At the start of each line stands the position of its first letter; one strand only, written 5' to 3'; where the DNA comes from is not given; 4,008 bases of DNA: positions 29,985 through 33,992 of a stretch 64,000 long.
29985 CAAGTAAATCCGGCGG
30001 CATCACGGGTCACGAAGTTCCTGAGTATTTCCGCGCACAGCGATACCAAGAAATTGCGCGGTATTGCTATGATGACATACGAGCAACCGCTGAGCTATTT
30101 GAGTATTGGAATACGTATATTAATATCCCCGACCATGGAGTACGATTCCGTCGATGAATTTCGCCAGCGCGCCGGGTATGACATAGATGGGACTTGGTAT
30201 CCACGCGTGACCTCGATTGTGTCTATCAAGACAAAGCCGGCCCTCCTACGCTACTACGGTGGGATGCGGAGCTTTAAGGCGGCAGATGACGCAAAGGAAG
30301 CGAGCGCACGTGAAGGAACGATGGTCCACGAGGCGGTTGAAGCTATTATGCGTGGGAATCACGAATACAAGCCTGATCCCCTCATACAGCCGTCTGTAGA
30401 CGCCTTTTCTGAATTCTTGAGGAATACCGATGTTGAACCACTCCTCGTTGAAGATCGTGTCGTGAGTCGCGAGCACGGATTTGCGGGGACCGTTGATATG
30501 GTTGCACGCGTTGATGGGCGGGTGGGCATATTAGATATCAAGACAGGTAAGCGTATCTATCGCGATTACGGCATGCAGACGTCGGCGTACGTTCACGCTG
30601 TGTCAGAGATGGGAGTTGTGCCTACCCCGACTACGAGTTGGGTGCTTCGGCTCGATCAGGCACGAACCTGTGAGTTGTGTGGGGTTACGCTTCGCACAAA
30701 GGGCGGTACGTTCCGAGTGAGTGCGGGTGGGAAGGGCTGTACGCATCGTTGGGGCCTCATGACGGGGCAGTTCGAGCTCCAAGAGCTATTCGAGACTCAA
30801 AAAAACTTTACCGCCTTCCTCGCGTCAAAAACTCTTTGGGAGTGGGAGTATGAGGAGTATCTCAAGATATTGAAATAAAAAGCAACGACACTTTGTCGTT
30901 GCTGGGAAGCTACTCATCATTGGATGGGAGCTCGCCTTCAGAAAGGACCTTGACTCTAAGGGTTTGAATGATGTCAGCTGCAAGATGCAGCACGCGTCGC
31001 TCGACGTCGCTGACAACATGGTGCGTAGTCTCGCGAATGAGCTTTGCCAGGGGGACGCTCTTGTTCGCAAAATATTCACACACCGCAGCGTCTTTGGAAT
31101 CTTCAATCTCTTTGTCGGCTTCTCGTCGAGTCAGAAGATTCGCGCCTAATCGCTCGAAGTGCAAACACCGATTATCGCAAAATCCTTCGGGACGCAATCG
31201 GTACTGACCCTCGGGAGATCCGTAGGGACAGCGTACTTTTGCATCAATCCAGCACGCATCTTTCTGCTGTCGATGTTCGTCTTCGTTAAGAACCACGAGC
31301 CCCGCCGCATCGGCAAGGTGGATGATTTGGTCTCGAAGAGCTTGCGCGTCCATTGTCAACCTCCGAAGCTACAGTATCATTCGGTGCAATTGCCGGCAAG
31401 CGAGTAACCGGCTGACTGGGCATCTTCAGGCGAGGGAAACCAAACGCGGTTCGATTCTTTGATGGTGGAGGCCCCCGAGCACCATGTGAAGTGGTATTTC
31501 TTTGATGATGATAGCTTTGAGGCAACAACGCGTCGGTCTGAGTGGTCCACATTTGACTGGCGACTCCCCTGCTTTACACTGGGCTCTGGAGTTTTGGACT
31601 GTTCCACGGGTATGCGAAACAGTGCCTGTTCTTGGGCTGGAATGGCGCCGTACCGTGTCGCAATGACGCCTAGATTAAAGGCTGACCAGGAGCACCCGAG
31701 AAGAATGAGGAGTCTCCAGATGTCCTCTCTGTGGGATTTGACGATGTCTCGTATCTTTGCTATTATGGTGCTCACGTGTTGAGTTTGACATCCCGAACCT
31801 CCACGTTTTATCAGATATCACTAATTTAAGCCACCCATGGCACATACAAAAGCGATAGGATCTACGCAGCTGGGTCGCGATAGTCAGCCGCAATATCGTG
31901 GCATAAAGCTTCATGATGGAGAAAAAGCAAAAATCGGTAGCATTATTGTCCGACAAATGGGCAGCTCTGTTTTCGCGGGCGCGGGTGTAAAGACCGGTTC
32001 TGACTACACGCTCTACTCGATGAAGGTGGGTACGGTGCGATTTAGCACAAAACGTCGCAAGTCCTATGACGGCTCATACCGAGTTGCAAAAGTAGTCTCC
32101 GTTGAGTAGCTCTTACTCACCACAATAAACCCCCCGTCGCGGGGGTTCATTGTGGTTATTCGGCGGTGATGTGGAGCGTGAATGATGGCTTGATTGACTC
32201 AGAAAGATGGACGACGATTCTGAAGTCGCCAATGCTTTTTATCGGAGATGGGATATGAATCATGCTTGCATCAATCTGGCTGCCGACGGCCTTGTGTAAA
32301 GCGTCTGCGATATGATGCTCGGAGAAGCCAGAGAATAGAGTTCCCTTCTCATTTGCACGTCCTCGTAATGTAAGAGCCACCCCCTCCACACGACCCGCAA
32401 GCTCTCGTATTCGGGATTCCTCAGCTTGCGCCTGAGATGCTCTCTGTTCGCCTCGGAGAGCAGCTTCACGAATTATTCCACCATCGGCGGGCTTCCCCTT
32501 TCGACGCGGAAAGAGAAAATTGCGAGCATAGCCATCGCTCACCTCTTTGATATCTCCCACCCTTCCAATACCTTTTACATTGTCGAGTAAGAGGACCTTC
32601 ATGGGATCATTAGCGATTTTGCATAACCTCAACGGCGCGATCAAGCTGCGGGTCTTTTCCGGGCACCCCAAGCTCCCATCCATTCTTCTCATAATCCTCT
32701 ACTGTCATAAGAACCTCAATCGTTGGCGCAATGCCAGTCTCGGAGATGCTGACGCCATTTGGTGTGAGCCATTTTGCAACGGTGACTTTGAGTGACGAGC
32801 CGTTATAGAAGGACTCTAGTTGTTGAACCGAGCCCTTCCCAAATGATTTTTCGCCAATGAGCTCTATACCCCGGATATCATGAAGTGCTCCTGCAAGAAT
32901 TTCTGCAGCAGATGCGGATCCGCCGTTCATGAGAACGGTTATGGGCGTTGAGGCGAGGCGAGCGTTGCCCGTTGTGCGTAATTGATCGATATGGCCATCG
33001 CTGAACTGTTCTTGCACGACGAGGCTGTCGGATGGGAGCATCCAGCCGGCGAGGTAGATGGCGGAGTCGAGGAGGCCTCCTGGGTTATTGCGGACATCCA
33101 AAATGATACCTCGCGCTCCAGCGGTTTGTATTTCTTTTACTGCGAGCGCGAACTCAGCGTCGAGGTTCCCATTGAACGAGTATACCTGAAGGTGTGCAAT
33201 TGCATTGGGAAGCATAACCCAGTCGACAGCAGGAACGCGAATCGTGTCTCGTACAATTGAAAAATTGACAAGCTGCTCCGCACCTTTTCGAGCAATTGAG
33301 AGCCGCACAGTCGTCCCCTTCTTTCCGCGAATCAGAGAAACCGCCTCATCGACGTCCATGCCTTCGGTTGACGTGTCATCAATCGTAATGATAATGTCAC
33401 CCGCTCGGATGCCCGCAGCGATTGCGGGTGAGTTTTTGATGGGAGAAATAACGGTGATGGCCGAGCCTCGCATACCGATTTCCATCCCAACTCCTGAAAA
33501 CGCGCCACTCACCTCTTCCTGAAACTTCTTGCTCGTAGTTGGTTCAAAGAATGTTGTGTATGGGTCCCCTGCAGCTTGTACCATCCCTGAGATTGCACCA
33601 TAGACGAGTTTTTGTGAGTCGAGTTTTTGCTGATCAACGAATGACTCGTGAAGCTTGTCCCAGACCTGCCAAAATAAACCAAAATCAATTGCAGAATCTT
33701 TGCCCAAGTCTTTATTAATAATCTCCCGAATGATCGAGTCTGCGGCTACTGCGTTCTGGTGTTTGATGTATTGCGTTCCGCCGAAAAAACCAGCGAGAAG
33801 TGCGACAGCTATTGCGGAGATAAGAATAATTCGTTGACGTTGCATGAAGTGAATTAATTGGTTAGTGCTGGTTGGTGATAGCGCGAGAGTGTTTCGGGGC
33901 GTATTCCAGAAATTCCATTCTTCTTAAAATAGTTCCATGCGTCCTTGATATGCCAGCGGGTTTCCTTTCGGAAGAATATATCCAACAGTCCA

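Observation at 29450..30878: An overlapping gene pair of a PolB-like DEDDy 3'-5' exonuclease and a PD-(D/E)XK (QxxxY) nuclease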

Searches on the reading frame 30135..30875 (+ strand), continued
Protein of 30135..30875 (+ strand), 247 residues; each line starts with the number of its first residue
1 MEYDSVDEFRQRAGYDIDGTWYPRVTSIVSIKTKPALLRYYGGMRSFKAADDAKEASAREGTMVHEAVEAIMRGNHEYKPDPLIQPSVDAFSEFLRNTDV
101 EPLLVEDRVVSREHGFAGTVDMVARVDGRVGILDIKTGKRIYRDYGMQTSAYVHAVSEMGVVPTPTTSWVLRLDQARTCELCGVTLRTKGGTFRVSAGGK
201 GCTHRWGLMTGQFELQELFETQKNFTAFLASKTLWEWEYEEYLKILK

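Call 41: find_related_loci(query=A2, collection=metagenome_contigs, flank=4000)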
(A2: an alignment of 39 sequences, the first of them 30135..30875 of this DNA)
Query A2 (247 aa) in metagenome_contigs; peptide patterns used: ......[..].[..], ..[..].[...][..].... (x = any residue, [..] = any of these).
599 stretches matched a pattern (row limit reached: there are more); 583 encode a relative of the query (tblastn E <= 1e-3); the best 80 are kept; 80 distinct loci.
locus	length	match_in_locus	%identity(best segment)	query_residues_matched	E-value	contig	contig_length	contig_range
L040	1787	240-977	76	1-246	6e-139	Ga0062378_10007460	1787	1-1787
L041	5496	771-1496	74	1-243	3e-127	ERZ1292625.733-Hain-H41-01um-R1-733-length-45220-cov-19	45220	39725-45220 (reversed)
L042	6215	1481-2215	72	1-246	3e-124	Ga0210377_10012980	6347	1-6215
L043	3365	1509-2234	63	1-243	2e-102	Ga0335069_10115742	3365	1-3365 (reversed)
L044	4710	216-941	63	1-243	5e-101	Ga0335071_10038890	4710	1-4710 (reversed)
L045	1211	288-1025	59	1-246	4e-105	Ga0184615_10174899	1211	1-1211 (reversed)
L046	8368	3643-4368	57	2-244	2e-96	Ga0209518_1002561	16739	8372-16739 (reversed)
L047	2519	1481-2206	57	2-244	1e-99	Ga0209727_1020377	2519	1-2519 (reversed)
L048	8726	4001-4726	56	2-244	6e-95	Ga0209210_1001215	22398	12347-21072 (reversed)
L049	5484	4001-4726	56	2-243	2e-93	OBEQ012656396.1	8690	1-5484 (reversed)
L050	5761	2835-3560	56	2-243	2e-93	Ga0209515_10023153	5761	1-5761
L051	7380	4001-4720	52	3-244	9e-89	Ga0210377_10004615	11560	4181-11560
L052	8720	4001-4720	53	3-244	1e-88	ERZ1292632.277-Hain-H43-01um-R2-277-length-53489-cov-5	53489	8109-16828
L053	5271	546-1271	55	1-243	8e-88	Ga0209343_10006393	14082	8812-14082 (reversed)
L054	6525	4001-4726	55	1-243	8e-88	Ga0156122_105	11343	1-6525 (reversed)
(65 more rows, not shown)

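Call 52: search_solved_structures(query=A2, max_evalue=10, show_alignments=2)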
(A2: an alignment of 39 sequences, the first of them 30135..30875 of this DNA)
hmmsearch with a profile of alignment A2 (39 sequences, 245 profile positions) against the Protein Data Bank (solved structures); distinct sequences matched with E-value up to 10: 6.
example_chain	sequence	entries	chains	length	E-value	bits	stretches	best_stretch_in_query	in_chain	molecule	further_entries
8xa9_A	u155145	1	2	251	1.3e-06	31.5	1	60-162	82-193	Mitochondrial genome maintenance exonuclease 1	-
5zyu_A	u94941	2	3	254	1.3e-06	31.4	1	60-162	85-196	Mitochondrial genome maintenance exonuclease 1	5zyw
5zyt_A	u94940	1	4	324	2.6e-06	30.5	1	60-162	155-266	Mitochondrial genome maintenance exonuclease 1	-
5zyv_A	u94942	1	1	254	2.4e-05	27.3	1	60-162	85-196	Mitochondrial genome maintenance exonuclease 1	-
2kcp_A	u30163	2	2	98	1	12.1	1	184-223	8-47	30S ribosomal protein S8e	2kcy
2m9y_A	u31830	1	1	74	5.5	9.7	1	164-204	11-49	E3 ubiquitin-protein ligase ARIH1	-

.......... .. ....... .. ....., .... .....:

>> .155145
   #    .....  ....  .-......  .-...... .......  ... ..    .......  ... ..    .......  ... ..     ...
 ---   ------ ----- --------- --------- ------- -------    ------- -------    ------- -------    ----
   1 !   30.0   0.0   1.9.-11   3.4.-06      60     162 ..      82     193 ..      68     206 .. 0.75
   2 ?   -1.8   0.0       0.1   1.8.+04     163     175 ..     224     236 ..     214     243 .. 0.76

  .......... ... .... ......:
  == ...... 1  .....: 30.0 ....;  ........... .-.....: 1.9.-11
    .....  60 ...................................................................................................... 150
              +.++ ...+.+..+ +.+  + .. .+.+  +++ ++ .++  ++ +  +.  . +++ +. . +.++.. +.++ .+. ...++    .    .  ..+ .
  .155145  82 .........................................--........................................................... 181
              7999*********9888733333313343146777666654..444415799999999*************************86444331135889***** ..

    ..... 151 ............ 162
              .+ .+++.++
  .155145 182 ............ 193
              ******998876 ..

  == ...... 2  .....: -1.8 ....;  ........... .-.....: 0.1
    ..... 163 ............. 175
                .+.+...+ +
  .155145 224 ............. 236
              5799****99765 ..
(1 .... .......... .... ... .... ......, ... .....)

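Call 58: search_protein_representatives(alignment_id=A2)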
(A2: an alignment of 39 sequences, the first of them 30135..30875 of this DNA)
Query: 39 sequences, 245 profile positions. Proteins with E-value up to 0.001 (for the whole library): 14211; up to 1e-10: 3850; up to 1e-30: 39. The best 150 are listed.
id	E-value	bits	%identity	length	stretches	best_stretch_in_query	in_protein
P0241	1.3e-83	296.7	-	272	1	2-244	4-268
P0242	1.6e-81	289.9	-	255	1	5-244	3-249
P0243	6.4e-81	287.9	-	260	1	5-245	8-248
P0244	2.3e-80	286.1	-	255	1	6-244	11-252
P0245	5.4e-80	284.9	-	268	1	1-244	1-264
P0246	1.2e-73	264.2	-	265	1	4-244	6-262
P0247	1.3e-72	260.7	-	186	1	64-244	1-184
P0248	4.7e-72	258.9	-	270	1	1-244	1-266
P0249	8.8e-69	248.2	-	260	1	7-244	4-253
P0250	1.8e-68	247.1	-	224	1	2-183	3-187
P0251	1.8e-66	240.6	-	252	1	6-244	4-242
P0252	2.5e-64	233.6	-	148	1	1-148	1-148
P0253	3.4e-57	210.2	-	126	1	119-244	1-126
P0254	1.0e-55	205.4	-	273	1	69-244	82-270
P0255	3.1e-55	203.8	-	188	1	1-178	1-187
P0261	3.1e-37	144.9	-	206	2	9-175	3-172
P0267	1.0e-34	136.6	-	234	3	48-174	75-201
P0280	5.6e-30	121.1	-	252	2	48-174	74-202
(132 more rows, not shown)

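Call 59: find_related_loci(query=A2, collection=viral_contigs, flank=5000)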
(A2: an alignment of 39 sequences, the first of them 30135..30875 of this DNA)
Query A2 (247 aa) in viral_contigs; peptide patterns used: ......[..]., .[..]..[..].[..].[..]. (x = any residue, [..] = any of these).
1 stretches matched a pattern, but none encodes a relative of the query by tblastn (E <= 1e-3).

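Call 70: fold_search(model_id=the predicted structure, library=viral)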
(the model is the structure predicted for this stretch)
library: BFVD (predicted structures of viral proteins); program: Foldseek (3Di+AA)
matches with E <= 10: 721; with E <= 0.001: 89
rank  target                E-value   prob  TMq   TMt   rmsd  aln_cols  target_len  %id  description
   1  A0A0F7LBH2            1.0e-11  1.00  0.62  0.51   6.7       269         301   20  PD-(D/E)XK endonuclease-like domain-containing protein [uncultured marine virus]
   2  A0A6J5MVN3            2.8e-10  1.00  0.60  0.32   7.8       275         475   16  PD-(D/E)XK nuclease superfamily [uncultured Caudovirales phage]
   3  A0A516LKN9            3.0e-10  1.00  0.63  0.63   6.3       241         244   21  (no name in the UniProt tables at hand)
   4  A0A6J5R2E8            3.2e-10  1.00  0.62  0.63   4.1       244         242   20  PD-(D/E)XK nuclease superfamily [uncultured Caudovirales phage]
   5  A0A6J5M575            8.7e-10  1.00  0.63  0.57   5.3       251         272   21  PD-(D/E)XK nuclease superfamily [uncultured Caudovirales phage]
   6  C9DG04                2.7e-09  1.00  0.62  0.55   3.8       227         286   17  PD-(D/E)XK endonuclease-like domain-containing protein [Delftia phage PhiW-14]
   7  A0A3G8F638            3.0e-09  1.00  0.55  0.71   5.5       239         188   19  (no name in the UniProt tables at hand)
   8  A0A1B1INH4            6.2e-09  1.00  0.64  0.49   5.3       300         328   20  (no name in the UniProt tables at hand)
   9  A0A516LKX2            6.9e-09  1.00  0.57  0.45   5.1       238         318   16  (no name in the UniProt tables at hand)
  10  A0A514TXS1            7.4e-09  1.00  0.55  0.51   9.4       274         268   15  (no name in the UniProt tables at hand)
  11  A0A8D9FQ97            9.3e-09  1.00  0.61  0.58   6.9       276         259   12  Putative exonuclease [uncultured marine phage]
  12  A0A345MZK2            1.0e-08  1.00  0.57  0.51   9.2       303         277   17  (no name in the UniProt tables at hand)
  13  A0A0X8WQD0            1.2e-08  1.00  0.64  0.65   4.2       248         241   16  (no name in the UniProt tables at hand)
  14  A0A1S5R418            1.5e-08  1.00  0.62  0.61   3.9       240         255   18  Uncharacterized protein [Pseudomonas phage pf16]
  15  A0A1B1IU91            1.5e-08  1.00  0.61  0.42   4.4       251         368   16  (no name in the UniProt tables at hand)
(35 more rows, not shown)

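Call 80: search_protein_families(library=pfam, proteins=[P0261, P0267, P0280, P0245], max_evalue=0.001)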
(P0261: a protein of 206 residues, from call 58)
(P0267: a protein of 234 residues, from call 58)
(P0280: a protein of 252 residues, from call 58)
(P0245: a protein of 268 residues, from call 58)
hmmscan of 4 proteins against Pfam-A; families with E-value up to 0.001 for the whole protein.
P0261 (206 aa): 1 family
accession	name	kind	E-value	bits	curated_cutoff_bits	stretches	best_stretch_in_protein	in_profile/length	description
PF12705.13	PDDEXK_1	-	5.2e-08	33.6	22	1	79-181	92-201/247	PD-(D/E)XK nuclease superfamily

P0267 (234 aa): 2 families
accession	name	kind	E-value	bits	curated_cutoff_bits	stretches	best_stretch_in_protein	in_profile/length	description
PF12705.13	PDDEXK_1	-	9.8e-09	35.9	22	1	124-203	109-194/247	PD-(D/E)XK nuclease superfamily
PF10926.14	DUF2800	-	0.00024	20.9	21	0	127-181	103-159/368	Protein of unknown function (DUF2800)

P0280 (252 aa): 1 family
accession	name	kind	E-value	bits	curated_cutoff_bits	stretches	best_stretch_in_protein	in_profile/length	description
PF12705.13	PDDEXK_1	-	7e-05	23.3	22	1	104-212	83-206/247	PD-(D/E)XK nuclease superfamily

P0245 (268 aa): 1 family
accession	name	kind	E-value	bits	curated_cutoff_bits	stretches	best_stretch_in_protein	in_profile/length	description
PF12705.13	PDDEXK_1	-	0.00069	20.1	22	0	94-161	105-173/247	PD-(D/E)XK nuclease superfamily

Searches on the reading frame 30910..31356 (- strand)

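Call 9: search_protein_families(library=pfam, proteins=[window:30910-31356:-], max_evalue=0.01)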
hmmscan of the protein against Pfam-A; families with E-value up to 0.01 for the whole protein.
window:30910-31356:- (148 aa): 0 families

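Call 30: search_protein_families(library=phrogs, proteins=[window:30910-31356:-], max_evalue=0.01)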
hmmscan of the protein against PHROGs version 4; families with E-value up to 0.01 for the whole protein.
window:30910-31356:- (148 aa): 0 families

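Call 74: search_protein_families(library=pfam, proteins=[window:30910-31356:-], max_evalue=1)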
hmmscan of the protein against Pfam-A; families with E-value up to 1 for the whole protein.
window:30910-31356:- (148 aa): 1 family
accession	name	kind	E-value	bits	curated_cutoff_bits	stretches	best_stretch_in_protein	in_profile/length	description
PF07609.16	DUF1572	-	0.1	12.8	23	1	106-135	116-145/163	Protein of unknown function (DUF1572)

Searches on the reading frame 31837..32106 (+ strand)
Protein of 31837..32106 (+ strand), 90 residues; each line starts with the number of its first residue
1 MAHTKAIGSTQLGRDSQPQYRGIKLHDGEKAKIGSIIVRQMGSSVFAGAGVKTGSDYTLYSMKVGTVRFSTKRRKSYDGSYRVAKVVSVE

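Call 9: search_protein_families(library=pfam, proteins=[window:31837-32106:+], max_evalue=0.01)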
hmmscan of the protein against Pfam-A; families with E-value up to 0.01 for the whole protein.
window:31837-32106:+ (90 aa): 1 family
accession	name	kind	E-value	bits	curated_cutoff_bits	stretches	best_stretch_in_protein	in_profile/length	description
PF01016.24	Ribosomal_L27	-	7.8e-25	87.2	20.5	1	2-76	1-75/79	Ribosomal L27 protein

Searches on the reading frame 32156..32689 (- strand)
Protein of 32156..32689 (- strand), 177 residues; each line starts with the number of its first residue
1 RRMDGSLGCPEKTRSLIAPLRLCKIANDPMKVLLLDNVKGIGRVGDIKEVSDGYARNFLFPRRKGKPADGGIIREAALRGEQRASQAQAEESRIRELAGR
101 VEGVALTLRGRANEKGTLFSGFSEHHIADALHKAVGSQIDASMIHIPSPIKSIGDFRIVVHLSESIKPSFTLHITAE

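Call 9: search_protein_families(library=pfam, proteins=[window:32156-32689:-], max_evalue=0.01)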
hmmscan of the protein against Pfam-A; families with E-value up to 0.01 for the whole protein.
window:32156-32689:- (177 aa): 2 families
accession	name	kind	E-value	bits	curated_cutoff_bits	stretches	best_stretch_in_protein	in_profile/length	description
PF01281.25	Ribosomal_L9_N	-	6.4e-18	64.5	20.7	1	30-74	1-45/47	Ribosomal protein L9, N-terminal domain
PF03948.19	Ribosomal_L9_C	-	2.8e-14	53.8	23.2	1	95-175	4-85/86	Ribosomal protein L9, C-terminal domain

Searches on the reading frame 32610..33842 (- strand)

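Call 9: search_protein_families(library=pfam, proteins=[window:32610-33842:-], max_evalue=0.01)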
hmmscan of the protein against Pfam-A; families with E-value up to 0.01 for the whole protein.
window:32610-33842:- (410 aa): 6 families
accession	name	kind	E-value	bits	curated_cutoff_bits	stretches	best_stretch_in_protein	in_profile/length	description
PF03572.23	Peptidase_S41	-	1.4e-43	148.7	24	1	215-377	2-165/165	Peptidase family S41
PF17820.7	PDZ_6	-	5.3e-12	45.7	27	1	131-185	2-54/54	PDZ domain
PF13180.12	PDZ_2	-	6.6e-12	46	27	1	119-193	4-77/80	PDZ domain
PF00595.29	PDZ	-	1.4e-11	45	23.2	1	117-183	11-80/81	PDZ domain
PF22694.1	CtpB_N-like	-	3.6e-07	31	27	1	17-100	6-82/85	Activating protease CtpB N-terminal domain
PF14685.13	PDZ_Tricorn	-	0.0077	16.6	25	0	135-189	28-82/88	Tricorn protease PDZ domain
